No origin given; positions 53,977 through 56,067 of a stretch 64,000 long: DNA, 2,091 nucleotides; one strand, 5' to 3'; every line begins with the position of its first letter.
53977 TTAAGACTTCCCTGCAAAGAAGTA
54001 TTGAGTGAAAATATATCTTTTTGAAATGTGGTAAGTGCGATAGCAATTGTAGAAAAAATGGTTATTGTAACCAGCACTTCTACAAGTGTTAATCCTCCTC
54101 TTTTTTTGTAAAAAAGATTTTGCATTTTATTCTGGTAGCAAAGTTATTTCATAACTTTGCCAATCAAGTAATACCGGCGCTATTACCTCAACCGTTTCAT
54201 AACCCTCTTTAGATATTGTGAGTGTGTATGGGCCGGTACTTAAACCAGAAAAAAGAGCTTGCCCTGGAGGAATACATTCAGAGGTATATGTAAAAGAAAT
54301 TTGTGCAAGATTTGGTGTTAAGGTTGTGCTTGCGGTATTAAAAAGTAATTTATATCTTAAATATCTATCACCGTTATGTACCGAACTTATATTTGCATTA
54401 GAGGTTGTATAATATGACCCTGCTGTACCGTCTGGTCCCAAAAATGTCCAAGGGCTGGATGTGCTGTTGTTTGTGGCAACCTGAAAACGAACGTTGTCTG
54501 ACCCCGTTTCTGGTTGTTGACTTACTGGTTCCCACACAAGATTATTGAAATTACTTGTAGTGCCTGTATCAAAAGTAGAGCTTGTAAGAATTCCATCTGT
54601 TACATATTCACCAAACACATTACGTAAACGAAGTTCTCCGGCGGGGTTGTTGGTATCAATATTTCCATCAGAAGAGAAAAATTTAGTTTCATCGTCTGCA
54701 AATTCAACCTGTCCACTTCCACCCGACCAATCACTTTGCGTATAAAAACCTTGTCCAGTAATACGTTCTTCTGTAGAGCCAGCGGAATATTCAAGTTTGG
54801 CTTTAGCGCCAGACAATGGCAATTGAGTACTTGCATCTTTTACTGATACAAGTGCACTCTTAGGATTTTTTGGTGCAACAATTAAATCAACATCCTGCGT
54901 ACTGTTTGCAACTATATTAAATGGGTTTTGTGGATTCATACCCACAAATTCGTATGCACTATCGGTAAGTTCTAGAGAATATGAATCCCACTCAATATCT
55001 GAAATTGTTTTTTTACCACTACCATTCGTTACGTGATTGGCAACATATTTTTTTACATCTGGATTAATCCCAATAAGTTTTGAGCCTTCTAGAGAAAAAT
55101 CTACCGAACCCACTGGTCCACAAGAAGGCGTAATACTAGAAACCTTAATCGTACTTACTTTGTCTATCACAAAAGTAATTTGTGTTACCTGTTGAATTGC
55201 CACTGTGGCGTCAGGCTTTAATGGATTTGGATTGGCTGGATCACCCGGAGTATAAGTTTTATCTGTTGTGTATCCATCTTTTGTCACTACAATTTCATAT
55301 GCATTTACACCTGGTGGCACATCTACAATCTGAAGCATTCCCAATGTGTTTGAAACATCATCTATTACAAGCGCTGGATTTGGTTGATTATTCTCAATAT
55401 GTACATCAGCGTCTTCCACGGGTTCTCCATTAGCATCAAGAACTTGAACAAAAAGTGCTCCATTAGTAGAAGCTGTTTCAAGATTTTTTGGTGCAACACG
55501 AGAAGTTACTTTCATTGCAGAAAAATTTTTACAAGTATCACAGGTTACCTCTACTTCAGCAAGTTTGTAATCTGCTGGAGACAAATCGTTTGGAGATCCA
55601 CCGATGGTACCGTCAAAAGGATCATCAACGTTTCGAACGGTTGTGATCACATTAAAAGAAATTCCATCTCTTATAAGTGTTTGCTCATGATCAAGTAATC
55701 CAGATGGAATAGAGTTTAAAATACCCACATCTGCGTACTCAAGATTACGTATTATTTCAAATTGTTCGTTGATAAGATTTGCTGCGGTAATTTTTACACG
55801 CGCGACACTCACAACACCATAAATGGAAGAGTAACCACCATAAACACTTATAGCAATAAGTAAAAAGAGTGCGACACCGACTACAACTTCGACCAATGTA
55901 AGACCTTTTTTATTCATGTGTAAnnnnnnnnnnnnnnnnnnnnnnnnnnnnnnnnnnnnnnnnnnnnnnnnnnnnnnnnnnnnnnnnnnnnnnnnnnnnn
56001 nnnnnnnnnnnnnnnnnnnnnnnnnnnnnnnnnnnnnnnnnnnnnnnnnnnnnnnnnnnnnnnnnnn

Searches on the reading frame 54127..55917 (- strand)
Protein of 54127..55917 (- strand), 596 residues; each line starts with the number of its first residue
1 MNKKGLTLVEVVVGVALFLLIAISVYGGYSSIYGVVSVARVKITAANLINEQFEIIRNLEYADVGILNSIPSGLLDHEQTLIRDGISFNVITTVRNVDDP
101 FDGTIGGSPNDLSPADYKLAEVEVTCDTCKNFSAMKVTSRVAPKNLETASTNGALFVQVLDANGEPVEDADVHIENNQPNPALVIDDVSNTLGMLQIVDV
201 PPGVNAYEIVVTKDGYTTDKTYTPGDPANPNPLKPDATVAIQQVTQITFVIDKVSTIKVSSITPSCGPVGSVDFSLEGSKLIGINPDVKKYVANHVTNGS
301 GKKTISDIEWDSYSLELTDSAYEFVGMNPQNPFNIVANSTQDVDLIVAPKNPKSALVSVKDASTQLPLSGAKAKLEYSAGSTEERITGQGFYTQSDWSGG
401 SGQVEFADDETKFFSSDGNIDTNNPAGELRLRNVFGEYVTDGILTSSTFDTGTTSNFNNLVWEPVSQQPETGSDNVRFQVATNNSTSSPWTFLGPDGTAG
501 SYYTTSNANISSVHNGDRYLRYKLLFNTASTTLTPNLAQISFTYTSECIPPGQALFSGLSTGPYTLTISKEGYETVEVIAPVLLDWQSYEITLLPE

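Call 95: search_protein_families(library=pfam, proteins=[window:54127-55917:-], max_evalue=0.00001)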
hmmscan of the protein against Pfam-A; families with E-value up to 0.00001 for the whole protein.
window:54127-55917:- (596 aa): 1 family
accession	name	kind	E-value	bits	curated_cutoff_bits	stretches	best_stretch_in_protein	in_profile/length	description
PF13620.12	CarboxypepD_reg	-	3.3e-12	47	32.3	1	157-248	4-78/82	Carboxypeptidase regulatory-like domain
